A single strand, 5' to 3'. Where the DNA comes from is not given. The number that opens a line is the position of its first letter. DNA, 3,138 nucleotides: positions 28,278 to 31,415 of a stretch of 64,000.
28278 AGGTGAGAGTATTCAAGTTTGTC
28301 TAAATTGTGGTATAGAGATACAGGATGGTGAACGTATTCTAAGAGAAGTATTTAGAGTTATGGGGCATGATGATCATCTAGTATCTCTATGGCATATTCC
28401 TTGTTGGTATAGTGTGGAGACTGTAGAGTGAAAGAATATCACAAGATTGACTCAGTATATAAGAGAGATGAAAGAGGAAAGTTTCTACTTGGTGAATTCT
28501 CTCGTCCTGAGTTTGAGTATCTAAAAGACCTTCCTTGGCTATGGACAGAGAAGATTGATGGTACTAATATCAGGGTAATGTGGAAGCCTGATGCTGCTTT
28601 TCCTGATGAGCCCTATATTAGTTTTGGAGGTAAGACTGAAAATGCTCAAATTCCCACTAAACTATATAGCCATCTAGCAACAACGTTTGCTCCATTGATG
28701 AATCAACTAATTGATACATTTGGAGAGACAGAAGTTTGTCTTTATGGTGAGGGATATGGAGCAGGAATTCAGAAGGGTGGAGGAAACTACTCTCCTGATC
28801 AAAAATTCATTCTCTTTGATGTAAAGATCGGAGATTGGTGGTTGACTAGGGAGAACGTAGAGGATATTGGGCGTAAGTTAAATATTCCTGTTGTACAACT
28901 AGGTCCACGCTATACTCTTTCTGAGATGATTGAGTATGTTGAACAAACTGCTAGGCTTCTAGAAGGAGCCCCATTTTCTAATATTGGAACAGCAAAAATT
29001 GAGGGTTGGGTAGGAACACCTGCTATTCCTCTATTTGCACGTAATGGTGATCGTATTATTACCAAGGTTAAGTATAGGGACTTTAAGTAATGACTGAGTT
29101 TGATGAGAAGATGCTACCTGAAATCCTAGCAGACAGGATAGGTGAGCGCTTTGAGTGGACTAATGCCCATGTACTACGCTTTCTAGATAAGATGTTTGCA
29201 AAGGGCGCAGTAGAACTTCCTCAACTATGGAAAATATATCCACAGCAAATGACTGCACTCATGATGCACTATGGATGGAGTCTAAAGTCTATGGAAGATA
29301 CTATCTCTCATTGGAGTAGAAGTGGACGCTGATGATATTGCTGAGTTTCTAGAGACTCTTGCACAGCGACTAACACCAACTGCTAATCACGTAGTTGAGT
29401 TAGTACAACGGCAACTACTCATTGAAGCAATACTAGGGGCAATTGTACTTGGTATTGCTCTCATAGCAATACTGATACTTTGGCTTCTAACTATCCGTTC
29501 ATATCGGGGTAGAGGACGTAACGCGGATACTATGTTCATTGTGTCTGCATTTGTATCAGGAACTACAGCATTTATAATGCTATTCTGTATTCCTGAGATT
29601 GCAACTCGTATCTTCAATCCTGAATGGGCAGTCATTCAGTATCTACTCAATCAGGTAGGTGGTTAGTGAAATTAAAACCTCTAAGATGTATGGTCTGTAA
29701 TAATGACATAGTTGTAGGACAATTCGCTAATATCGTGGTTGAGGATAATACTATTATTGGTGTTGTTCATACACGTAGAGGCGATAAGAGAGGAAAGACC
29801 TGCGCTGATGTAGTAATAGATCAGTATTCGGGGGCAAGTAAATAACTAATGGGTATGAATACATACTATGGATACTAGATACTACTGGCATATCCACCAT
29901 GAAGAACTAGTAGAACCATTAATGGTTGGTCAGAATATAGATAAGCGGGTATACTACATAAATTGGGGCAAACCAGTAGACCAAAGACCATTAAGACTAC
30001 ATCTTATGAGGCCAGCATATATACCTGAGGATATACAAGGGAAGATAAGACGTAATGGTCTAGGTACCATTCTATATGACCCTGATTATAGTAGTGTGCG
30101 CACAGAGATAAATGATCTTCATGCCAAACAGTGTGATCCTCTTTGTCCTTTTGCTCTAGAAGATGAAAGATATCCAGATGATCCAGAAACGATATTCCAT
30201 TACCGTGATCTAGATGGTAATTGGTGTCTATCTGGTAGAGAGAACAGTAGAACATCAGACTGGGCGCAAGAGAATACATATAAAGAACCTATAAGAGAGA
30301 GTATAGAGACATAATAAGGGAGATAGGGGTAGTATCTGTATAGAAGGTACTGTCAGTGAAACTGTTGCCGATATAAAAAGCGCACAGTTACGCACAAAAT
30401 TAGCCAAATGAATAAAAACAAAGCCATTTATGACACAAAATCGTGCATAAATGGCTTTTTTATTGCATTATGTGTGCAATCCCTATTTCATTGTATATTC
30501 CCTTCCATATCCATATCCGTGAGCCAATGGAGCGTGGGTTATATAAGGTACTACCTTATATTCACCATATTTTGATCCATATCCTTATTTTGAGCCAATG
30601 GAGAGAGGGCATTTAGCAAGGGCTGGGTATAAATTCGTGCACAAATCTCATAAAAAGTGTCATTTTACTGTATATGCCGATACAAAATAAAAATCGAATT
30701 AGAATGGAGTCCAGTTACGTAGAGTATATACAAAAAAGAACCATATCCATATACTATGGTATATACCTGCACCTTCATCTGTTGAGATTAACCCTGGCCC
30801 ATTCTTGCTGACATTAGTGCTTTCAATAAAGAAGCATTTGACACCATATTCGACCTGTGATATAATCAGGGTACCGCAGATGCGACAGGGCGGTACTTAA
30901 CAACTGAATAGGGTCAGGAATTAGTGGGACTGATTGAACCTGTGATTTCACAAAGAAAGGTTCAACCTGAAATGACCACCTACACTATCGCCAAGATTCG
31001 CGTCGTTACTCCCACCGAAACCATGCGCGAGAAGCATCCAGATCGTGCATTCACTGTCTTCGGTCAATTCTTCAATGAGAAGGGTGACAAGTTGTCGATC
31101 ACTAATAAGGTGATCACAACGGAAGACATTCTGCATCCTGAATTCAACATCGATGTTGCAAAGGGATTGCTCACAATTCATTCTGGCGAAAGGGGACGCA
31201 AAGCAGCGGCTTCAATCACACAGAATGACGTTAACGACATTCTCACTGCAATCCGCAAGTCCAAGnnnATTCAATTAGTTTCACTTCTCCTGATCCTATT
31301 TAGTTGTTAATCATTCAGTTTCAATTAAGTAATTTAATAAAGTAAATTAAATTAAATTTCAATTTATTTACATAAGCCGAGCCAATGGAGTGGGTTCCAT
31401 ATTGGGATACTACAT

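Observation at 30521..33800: Six copies of a bipartite motif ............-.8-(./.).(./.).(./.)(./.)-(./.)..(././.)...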

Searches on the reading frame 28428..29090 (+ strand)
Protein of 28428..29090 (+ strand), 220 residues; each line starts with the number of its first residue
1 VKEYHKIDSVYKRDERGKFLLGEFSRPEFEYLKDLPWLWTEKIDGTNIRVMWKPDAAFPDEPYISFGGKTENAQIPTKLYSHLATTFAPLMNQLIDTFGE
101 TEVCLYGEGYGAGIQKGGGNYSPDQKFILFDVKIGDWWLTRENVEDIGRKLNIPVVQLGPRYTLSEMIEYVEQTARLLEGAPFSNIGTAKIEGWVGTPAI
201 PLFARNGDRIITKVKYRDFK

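Call 11: search_protein_families(library=pfam, proteins=[window:28428-29087:+], max_evalue=0.1)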
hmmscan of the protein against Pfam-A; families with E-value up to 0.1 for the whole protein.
seq(220 aa): 1 family
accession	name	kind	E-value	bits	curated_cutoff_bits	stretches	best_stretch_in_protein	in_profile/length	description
PF09414.15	RNA_ligase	-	2.6e-11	44.4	27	1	36-215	2-171/171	RNA ligase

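Call 16: find_related_loci(query=window:28428-29090:+, collection=viral_contigs, flank=10000)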
Query window:28428-29090:+ (220 aa) in viral_contigs; peptide patterns used: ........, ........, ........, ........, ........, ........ (x = any residue, [..] = any of these).
24 stretches matched a pattern; 20 encode a relative of the query (tblastn E <= 1e-3); 20 distinct loci.
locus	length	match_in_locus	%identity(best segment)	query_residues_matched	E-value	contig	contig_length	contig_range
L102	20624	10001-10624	52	1-220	2e-66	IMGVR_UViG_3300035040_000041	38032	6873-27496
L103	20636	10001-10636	50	1-219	1e-64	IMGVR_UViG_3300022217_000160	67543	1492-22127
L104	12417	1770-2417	50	1-219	2e-62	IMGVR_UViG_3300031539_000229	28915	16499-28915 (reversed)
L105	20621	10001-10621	50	1-219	3e-60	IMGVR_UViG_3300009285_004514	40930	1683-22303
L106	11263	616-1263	49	1-219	1e-59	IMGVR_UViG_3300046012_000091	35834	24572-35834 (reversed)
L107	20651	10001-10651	51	1-220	2e-59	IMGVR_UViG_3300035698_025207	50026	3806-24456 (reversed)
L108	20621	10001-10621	50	1-219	7e-58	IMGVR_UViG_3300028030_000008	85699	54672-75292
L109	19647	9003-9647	50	1-220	6e-57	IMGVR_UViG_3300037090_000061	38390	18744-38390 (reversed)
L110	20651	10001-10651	47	1-220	2e-56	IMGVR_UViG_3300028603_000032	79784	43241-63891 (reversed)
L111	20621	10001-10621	49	1-219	3e-56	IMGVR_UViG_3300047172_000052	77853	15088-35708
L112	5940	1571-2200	49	1-219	7e-56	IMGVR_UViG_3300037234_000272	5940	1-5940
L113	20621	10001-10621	47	1-219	6e-55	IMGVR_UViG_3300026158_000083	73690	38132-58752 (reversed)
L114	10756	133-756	46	1-219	3e-54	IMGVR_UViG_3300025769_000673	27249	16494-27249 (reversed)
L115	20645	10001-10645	49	1-219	2e-54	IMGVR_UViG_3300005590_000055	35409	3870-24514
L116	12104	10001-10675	44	1-220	6e-53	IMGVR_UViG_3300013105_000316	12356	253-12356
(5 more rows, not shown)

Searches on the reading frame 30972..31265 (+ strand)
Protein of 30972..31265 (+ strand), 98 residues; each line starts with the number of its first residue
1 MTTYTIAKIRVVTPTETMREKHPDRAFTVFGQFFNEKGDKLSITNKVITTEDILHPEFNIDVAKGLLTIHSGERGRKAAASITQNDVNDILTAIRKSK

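Call 11: search_protein_families(library=pfam, proteins=[window:30972-31265:+], max_evalue=0.1)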
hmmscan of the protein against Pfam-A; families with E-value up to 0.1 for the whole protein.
seq(98 aa): 0 families

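Call 32: find_homologous_proteins(query=A4, max_evalue=0.01)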
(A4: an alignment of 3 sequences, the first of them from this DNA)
Query A4 (3 sequences) (98 aa, profile of the alignment): 25 proteins with E <= 0.01 among 291 candidates.
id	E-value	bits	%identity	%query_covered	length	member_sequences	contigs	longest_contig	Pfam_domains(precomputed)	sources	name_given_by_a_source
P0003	2.6e-47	177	100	100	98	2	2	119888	-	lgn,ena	-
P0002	6.3e-46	172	48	99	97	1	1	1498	-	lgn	-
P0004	4.4e-42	160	48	99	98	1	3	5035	-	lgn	-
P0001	1.6e-39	152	38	97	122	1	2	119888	-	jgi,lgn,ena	-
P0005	4.2e-35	138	53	98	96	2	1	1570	-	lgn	-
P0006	5.2e-35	137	58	98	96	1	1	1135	-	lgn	-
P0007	1.9e-32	129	41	99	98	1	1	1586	-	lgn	-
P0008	5.9e-32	128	48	97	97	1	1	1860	-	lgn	-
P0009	5.2e-31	125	45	99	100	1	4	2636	-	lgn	-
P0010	2.0e-30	123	47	97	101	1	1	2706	-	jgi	jgi:hypothetical protein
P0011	3.9e-28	115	47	97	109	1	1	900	-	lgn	-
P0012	6.1e-28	115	42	99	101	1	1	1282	-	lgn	-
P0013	1.5e-27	113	38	97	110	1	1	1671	-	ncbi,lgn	-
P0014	4.8e-27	112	44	97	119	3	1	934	-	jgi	-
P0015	1.6e-26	110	46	97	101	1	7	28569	-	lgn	-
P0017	1.1e-25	107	44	96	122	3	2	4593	-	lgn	-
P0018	1.3e-25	107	48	91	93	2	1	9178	-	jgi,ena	-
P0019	3.4e-25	106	49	92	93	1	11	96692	-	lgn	-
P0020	9.4e-25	104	45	97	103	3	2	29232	-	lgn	-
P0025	1.8e-20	91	37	94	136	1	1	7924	-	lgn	-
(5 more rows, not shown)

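Call 33: find_encoding_contigs(protein=P0019, flank=10000, max_places=4)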
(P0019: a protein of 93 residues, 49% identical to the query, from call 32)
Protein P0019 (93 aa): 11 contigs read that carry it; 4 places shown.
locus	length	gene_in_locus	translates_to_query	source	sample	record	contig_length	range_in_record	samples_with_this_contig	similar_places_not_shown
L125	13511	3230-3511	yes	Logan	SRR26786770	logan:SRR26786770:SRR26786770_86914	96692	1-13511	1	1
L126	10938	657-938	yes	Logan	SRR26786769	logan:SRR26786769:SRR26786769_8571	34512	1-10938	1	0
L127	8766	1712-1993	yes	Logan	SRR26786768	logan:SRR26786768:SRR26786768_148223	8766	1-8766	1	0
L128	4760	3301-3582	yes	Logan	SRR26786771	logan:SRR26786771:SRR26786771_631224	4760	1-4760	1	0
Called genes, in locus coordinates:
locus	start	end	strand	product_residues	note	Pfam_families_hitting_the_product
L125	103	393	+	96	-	-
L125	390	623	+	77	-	-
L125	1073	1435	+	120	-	-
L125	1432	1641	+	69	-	-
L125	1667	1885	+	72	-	-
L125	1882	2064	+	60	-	-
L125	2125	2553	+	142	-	PF04480:DUF559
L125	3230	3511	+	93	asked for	-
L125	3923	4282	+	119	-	-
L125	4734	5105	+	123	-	-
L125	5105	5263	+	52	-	-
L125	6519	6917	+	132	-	-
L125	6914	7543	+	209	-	-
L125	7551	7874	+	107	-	-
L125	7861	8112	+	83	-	-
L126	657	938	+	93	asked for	-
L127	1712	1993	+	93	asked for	-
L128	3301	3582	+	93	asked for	-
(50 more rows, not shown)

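Call 34: find_encoding_contigs(protein=P0020, flank=10000, max_places=3)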
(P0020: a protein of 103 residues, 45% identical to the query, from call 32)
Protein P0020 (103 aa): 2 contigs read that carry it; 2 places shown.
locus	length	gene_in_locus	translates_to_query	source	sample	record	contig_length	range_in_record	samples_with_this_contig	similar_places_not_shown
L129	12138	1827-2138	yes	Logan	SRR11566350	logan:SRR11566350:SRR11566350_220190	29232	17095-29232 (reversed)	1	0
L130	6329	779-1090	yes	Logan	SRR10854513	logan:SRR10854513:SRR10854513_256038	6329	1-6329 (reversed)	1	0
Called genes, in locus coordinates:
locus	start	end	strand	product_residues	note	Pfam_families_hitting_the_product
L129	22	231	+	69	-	-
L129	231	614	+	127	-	-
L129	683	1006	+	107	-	-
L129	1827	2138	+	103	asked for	-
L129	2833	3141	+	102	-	-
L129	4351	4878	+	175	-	-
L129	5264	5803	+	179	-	-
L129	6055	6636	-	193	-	-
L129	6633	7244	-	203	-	-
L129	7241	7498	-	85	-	-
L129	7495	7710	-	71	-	-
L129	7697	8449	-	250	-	PF00145:DNA_methylase (weak)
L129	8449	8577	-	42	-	-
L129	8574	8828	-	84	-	-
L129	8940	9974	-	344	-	PF00478:IMPDH, PF03060:NMO (faint), PF00977:His_biosynth (faint), PF01070:FMN_dh, PF01645:Glu_synthase (weak)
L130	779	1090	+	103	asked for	-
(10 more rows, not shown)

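Call 35: find_encoding_contigs(protein=P0015, flank=10000, max_places=3)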
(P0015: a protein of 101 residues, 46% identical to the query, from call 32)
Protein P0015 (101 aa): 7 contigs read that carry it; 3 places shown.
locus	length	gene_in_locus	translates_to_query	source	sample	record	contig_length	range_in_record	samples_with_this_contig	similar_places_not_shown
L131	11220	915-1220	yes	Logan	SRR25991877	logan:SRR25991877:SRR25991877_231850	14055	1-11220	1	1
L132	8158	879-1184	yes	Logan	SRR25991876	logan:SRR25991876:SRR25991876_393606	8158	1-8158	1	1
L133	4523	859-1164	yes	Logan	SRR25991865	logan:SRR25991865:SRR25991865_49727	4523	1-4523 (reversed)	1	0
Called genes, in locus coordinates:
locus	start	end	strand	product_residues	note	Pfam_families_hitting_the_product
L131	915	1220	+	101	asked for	-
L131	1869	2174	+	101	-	-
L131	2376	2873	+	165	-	-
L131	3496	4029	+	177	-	-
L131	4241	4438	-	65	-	-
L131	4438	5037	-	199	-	-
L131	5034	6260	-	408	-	PF00206:Lyase_1, PF08328:ASL_C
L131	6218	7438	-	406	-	PF00709:Adenylsucc_synt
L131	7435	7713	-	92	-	-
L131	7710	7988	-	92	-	-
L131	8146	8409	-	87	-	-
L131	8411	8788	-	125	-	-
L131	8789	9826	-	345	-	PF00478:IMPDH, PF03060:NMO (faint), PF01645:Glu_synthase (weak), PF01070:FMN_dh (weak)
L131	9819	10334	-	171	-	-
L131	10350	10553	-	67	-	-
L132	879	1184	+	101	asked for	-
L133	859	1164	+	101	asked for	-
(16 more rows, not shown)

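Call 37: find_encoding_contigs(protein=P0018, flank=10000, max_places=2)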
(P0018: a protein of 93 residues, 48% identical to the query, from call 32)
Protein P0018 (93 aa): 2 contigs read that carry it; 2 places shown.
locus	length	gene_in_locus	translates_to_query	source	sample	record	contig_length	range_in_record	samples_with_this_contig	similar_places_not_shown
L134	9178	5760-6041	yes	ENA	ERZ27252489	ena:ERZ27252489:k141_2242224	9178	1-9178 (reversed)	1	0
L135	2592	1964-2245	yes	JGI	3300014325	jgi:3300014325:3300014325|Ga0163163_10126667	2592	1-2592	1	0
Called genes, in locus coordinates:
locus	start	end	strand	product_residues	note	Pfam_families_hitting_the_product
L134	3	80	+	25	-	?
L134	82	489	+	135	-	-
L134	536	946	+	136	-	-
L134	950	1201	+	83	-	-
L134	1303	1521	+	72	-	-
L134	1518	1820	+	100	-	-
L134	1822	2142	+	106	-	-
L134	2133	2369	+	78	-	-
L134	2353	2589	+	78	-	-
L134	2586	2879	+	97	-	-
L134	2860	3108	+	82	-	-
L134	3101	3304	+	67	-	-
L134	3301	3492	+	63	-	-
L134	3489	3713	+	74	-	-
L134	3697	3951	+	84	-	-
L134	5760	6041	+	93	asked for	-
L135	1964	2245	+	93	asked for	-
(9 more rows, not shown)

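Call 38: find_encoding_contigs(protein=P0025, flank=10000, max_places=2)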
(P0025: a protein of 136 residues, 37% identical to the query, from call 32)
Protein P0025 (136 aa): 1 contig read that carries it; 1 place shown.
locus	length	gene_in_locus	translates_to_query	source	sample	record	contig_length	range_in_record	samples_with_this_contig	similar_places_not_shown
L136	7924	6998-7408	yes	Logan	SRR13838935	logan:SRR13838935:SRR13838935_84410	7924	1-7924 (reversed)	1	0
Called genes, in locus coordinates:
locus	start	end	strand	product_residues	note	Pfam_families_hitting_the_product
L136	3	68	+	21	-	?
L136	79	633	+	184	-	PF08962:Rv2632c-like (weak)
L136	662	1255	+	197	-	-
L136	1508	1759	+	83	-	-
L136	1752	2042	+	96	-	-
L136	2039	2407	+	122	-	-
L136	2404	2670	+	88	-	-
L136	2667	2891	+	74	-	-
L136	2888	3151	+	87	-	-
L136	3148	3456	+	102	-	-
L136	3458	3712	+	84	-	-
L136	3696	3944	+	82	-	-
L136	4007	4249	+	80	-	-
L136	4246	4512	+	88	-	-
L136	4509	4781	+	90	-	-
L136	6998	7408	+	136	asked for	-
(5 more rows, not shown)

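Call 39: find_encoding_contigs(protein=P0004, flank=10000, max_places=2)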
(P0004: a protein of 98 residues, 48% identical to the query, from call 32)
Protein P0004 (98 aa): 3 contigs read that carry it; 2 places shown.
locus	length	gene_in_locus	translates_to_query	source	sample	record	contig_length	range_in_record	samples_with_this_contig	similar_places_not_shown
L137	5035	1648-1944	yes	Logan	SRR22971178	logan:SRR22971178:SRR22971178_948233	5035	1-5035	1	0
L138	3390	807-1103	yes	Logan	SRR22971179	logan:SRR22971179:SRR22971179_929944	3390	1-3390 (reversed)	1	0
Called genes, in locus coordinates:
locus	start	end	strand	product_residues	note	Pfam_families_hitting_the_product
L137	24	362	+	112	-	-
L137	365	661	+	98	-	-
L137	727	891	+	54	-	-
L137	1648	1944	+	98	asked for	-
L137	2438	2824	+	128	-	-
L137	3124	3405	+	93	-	-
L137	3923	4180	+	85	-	-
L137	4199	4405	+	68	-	-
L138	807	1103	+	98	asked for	-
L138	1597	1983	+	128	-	-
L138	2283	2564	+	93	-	-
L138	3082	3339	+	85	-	-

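Call 40: find_encoding_contigs(protein=P0017, flank=10000, max_places=2)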
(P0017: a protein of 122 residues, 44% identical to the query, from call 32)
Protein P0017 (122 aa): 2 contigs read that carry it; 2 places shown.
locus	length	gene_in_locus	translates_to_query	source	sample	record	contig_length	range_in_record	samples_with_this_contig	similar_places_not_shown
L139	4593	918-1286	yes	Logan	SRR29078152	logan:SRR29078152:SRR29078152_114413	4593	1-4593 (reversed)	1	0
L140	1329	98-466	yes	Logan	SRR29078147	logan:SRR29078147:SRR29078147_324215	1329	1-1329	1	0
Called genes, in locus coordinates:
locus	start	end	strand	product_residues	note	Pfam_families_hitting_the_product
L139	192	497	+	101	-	-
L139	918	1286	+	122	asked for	-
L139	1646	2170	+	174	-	-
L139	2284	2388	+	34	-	-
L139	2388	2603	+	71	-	-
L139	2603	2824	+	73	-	-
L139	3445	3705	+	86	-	-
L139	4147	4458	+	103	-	PF14216:DUF4326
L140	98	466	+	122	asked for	-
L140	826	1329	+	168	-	?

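Call 51: predict_structure(alignment_id=A5)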
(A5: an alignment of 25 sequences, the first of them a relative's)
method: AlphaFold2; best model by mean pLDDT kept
length: 98 residues; sequences in the alignment: 25
mean_pLDDT: 83.6   pTM: 0.60
mean pLDDT of the five models: 83.6, 79.8, 78.7, 78.4, 78.1
residues with pLDDT >= 90: 14; 70-90: 72; 50-70: 11; < 50: 1
segments of 3 or more residues with pLDDT < 50: none
pLDDT, mean of each block of 10 residues (from residue 1): 88 87 88 90 88 86 87 57 84 81
secondary structure, 60 per line:
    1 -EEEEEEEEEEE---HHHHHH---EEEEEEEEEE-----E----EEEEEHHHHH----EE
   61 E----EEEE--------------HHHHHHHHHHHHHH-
elements in order: E2-12 H16-21 E25-34 E45-49 H50-54 E59-61 E66-69 H84-97

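Call 55: find_related_loci(query=A5, collection=viral_contigs, flank=7000)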
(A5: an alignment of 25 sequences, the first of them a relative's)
Query A5 (98 aa) in viral_contigs; peptide patterns used: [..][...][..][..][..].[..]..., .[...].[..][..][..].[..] (x = any residue, [..] = any of these).
177 stretches matched a pattern; 3 encode a relative of the query (tblastn E <= 1e-3); 3 distinct loci.
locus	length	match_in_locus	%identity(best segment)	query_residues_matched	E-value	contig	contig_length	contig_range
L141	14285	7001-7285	53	1-95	1e-29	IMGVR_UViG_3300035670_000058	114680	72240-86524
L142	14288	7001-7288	52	1-96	2e-28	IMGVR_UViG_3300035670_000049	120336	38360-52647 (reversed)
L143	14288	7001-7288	38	3-98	7e-17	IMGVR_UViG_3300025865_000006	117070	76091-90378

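Call 76: search_protein_families(library=phrogs, proteins=[window:30972-31265:+], max_evalue=0.01)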
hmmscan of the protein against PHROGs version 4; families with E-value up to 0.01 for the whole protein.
seq(98 aa): 0 families

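Call 77: find_related_loci(query=A5, collection=metagenome_contigs, flank=4000)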
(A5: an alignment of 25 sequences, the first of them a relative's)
Query A5 (98 aa) in metagenome_contigs; peptide patterns used: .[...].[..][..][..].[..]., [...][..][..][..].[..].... (x = any residue, [..] = any of these).
266 stretches matched a pattern; 22 encode a relative of the query (tblastn E <= 1e-3); 22 distinct loci.
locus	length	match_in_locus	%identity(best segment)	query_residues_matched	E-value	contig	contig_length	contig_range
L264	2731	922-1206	46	1-95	1e-27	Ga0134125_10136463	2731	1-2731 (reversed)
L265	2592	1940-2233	46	1-97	4e-27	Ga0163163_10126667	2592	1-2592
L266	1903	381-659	45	3-95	2e-23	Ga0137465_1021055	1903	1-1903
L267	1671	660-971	38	1-95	5e-23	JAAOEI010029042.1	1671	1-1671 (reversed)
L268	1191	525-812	43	1-96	9e-23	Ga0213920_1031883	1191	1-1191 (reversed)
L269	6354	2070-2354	44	2-96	2e-22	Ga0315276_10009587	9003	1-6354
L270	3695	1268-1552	46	3-97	2e-22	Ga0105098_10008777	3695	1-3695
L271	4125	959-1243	46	3-97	3e-22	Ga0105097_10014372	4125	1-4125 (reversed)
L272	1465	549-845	40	4-96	3e-22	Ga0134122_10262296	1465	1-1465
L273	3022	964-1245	43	3-96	8e-21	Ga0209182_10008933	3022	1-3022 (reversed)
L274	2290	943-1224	43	3-96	8e-21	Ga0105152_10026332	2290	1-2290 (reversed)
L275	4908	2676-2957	43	3-96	1e-20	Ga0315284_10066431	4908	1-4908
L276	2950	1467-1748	43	3-96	3e-20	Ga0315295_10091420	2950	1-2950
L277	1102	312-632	36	1-97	5e-20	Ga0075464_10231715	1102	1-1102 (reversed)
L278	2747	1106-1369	41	1-87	2e-19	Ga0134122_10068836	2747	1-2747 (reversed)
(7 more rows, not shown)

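Call 94: fold_search(model_id=the predicted structure, library=viral)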
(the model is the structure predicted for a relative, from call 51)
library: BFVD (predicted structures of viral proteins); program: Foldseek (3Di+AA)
matches with E <= 10: 562; with E <= 0.001: 0
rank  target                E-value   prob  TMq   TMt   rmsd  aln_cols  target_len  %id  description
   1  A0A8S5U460            1.6e-01  0.57  0.28  0.17   9.0        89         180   10  Uncharacterized protein [Siphoviridae sp. ct6GI21]
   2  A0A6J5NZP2            1.7e-01  0.85  0.27  0.39   5.4        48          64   10  Uncharacterized protein [uncultured Caudovirales phage]
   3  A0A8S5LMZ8            1.9e-01  0.60  0.27  0.40   5.9        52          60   15  Uncharacterized protein [Siphoviridae sp. ctkyH28]
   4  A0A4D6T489            2.2e-01  0.23  0.25  0.21   8.7        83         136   19  (no name in the UniProt tables at hand)
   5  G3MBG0                2.5e-01  0.57  0.20  0.20   5.4        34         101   15  Gp97 [Bacillus phage G]
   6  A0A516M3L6            3.1e-01  0.13  0.19  0.17  11.2       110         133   12  (no name in the UniProt tables at hand)
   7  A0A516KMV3            3.5e-01  0.69  0.35  0.45   3.6        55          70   16  Uncharacterized protein [Bacillus phage vB_BmeM-Goe8]
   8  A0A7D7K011            4.0e-01  0.20  0.23  0.13  17.4        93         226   12  (no name in the UniProt tables at hand)
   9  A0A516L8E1            4.2e-01  0.38  0.27  0.29  13.3        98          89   11  (no name in the UniProt tables at hand)
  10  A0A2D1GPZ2            4.5e-01  0.20  0.26  0.26  10.3        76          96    9  Uncharacterized protein [Mycobacterium phage Kumao]
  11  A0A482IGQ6            4.5e-01  0.09  0.20  0.07  10.6        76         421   14  (no name in the UniProt tables at hand)
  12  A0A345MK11            4.7e-01  0.60  0.34  0.46   3.6        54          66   15  Uncharacterized protein [Bacillus phage BSP38]
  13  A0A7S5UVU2            5.0e-01  0.08  0.20  0.16  14.6        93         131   15  (no name in the UniProt tables at hand)
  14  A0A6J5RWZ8            5.3e-01  0.33  0.37  0.40   6.3        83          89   13  Uncharacterized protein [uncultured Caudovirales phage]
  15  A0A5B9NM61            5.3e-01  0.33  0.25  0.12   4.6        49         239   10  Putative DNA helicase [Klebsiella phage vB_KpnS_IMGroot]
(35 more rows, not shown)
